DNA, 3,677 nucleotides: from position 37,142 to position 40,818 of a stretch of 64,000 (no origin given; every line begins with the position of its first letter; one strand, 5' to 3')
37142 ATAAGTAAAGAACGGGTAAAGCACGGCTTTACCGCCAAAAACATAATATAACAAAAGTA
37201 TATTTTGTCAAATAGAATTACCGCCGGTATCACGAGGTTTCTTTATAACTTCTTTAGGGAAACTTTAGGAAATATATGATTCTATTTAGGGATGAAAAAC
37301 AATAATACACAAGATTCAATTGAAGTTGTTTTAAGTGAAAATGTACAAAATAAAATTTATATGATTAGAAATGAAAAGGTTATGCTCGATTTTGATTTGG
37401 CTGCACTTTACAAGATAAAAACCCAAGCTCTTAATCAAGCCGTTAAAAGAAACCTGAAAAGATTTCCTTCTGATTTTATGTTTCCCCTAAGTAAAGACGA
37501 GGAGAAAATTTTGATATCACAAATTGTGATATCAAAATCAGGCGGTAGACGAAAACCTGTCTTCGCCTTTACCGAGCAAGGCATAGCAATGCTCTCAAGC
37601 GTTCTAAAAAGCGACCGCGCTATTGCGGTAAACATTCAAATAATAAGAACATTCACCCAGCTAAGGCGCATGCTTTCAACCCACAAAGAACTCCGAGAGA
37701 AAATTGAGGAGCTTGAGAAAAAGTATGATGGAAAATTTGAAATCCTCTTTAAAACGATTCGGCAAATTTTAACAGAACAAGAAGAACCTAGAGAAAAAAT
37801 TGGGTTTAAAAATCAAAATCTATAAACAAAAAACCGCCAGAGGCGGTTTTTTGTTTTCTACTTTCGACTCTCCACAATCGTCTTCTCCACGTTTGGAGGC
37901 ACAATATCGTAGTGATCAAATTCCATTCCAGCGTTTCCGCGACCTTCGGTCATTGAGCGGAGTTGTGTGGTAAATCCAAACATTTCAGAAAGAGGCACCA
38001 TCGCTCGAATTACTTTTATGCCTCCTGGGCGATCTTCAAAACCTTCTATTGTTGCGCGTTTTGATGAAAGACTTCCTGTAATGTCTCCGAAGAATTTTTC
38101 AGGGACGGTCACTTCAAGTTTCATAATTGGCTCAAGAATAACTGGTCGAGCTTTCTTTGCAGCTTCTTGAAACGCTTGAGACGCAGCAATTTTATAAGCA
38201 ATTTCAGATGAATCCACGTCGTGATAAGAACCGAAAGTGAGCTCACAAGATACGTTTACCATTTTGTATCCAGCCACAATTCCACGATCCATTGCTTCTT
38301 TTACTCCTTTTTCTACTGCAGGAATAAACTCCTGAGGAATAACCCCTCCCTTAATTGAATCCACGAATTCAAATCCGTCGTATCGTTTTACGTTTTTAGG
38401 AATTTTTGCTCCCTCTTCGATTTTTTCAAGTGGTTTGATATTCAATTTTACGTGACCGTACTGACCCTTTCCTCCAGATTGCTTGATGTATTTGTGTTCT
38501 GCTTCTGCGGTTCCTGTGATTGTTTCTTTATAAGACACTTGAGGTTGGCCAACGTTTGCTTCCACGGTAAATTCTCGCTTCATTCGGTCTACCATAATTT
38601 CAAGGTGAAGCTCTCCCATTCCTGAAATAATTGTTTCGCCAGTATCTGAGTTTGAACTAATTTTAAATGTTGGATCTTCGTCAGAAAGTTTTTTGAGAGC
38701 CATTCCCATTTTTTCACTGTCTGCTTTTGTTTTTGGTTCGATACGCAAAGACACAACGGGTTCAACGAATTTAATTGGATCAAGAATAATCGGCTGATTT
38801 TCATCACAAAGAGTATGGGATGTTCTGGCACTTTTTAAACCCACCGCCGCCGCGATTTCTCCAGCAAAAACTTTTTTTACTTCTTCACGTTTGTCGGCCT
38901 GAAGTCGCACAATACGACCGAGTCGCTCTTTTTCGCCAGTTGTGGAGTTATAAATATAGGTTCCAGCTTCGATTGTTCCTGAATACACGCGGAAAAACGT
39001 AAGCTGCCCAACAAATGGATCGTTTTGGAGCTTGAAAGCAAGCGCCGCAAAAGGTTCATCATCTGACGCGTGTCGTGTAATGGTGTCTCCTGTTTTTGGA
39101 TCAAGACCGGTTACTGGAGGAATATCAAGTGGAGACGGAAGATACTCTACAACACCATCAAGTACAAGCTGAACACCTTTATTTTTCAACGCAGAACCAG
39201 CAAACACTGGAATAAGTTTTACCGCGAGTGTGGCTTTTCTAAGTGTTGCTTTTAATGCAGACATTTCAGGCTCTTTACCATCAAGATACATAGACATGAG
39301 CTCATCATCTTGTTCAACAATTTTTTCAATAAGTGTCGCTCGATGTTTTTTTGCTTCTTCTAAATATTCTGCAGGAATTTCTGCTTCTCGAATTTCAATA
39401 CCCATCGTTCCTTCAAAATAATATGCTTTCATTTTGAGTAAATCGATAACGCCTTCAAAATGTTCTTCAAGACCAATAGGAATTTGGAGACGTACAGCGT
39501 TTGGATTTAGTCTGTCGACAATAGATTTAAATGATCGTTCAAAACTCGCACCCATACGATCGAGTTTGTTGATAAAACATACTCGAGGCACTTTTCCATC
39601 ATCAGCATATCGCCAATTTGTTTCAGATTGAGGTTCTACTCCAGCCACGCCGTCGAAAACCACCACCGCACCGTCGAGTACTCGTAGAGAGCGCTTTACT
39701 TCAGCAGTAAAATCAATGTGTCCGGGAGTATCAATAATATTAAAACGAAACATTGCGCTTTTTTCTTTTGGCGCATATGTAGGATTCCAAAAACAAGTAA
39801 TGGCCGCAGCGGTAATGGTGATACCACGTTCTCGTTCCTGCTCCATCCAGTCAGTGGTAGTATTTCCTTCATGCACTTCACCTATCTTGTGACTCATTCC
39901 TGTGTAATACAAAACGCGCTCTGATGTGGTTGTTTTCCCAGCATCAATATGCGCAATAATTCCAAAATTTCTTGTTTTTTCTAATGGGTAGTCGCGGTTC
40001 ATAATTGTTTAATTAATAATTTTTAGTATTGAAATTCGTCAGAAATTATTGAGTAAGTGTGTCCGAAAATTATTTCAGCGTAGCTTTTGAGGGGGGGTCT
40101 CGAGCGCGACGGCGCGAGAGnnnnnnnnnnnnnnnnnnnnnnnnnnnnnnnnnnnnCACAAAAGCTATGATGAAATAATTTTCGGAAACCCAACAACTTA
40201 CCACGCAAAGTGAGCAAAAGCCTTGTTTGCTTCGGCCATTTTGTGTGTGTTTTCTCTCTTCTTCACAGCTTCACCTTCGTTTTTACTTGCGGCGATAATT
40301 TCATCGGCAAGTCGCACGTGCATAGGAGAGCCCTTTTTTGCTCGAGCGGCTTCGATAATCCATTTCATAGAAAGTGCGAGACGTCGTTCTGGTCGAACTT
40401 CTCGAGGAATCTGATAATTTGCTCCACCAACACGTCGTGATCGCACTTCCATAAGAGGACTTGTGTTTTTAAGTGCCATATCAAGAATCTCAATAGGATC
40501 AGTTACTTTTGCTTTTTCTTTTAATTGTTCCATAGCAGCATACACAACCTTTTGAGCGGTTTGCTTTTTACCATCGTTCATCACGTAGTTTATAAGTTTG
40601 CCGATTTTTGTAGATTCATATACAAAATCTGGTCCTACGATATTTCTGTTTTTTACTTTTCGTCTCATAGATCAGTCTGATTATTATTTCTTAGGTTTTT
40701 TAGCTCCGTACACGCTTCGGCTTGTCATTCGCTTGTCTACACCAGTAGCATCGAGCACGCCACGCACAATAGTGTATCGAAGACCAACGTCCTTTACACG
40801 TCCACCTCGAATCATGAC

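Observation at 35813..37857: About 2 kb of foreign-looking DNA splits the str operon between fusA and tuf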

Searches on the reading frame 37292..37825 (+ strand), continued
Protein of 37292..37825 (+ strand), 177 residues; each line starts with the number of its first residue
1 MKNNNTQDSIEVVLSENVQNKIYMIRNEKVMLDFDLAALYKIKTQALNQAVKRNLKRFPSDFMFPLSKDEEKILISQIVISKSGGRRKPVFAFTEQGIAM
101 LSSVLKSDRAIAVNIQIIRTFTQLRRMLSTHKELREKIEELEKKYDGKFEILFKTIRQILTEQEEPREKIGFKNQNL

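Call 63: find_encoding_contigs(protein=P0022, flank=5000, max_places=3)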
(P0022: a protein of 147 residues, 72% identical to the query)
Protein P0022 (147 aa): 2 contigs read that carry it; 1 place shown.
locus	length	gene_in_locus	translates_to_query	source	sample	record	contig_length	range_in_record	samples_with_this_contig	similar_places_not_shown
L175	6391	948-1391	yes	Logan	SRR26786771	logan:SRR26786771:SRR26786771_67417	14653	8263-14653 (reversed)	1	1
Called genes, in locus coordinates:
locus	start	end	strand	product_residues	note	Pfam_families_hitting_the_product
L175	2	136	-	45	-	?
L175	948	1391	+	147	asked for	PF10543:ORF6N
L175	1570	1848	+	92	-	PF00076:RRM_1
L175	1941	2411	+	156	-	PF18933:PsbP_2 (weak)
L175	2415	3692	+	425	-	PF01520:Amidase_3, PF01471:PG_binding_1 (weak)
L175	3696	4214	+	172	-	PF02643:DUF192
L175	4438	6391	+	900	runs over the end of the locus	PF03477:ATP-cone, PF00317:Ribonuc_red_lgN, PF02867:Ribonuc_red_lgC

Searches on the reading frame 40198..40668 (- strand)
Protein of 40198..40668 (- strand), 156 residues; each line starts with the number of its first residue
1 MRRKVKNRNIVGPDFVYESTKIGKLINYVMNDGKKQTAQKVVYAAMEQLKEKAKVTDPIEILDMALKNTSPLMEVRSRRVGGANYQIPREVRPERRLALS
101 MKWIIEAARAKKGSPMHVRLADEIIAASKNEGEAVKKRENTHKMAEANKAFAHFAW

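Call 41: find_encoding_contigs(protein=window:40198-40668:-, flank=8000, max_places=10)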
Protein window:40198-40668:- (156 aa): 3 contigs read that carry it; 3 places shown.
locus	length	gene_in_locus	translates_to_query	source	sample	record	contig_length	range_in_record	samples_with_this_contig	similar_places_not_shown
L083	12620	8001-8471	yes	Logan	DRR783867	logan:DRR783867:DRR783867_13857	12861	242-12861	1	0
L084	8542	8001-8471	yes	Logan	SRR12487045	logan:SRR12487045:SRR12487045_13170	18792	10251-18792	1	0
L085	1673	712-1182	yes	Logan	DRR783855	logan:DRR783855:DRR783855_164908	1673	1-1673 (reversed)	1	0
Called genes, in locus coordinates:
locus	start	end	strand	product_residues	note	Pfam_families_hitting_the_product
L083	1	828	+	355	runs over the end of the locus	?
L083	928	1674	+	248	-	PF00075:RNase_H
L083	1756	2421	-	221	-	-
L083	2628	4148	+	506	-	PF13567:DUF4131, PF03772:Competence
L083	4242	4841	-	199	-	PF02777:Sod_Fe_C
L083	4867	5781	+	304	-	PF00753:Lactamase_B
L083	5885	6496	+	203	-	-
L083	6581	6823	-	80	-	PF00830:Ribosomal_L28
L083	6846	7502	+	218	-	PF02163:Peptidase_M50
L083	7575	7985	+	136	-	PF00164:Ribosom_S12_S23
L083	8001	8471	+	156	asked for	PF00177:Ribosomal_S7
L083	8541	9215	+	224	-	-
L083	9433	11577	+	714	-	PF00009:GTP_EFTU, PF03144:GTP_EFTU_D2, PF22042:EF-G_D2, PF14492:EFG_III, PF16658:RF3_C (weak), PF03764:EFG_IV, PF00679:EFG_C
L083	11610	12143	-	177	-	PF10543:ORF6N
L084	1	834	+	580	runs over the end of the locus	PF01368:DHH, PF02272:DHHA1 (weak), PF17768:RecJ_OB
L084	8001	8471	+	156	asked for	PF00177:Ribosomal_S7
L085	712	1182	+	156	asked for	PF00177:Ribosomal_S7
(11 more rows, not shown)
